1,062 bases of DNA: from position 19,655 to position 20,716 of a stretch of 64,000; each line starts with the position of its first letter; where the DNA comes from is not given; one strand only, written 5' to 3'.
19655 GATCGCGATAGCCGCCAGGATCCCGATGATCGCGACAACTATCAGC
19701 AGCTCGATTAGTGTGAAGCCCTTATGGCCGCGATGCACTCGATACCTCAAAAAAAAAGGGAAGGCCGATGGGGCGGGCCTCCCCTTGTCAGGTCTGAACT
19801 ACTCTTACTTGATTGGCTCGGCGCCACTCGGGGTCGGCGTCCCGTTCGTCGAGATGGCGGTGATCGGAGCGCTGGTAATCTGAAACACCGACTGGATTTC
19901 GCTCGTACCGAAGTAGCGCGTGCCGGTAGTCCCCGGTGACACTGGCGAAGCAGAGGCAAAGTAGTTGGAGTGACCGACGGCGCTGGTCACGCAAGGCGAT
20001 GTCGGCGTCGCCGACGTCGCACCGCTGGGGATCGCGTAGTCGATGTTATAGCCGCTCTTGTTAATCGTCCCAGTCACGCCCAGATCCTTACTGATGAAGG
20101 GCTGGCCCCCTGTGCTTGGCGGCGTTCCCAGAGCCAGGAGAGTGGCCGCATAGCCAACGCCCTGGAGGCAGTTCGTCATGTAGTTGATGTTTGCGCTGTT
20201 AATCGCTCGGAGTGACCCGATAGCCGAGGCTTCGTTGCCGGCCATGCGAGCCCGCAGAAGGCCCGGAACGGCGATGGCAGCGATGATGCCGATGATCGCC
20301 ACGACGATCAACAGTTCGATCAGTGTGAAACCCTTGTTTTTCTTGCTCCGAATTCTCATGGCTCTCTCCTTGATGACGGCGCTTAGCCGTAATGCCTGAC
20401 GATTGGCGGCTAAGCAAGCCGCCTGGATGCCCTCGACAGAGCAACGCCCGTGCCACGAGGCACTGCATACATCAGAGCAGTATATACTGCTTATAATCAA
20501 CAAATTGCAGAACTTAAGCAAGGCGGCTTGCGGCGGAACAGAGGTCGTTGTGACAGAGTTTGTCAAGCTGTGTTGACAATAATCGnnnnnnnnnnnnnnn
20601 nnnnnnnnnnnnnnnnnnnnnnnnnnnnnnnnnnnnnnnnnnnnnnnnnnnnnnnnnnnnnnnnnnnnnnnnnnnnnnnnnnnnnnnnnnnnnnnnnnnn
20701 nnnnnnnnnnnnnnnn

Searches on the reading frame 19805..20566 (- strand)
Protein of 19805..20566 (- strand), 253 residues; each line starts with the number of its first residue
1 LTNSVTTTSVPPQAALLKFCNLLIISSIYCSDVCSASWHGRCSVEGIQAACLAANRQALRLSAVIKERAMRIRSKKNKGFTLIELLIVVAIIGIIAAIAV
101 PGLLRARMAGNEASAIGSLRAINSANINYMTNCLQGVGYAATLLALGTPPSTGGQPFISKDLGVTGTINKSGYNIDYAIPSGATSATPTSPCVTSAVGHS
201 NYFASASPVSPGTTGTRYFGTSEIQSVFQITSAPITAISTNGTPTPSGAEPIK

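Call 37: search_protein_families(library=pfam, max_evalue=0.001, proteins=[window:19805-20566:-])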
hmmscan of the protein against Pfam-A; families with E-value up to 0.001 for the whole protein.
window:19805-20566:- (253 aa): 1 family
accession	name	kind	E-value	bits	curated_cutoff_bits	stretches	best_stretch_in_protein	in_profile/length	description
PF07963.17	N_methyl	-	3e-10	39.7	21.2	1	75-99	2-26/27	Prokaryotic N-terminal methylation motif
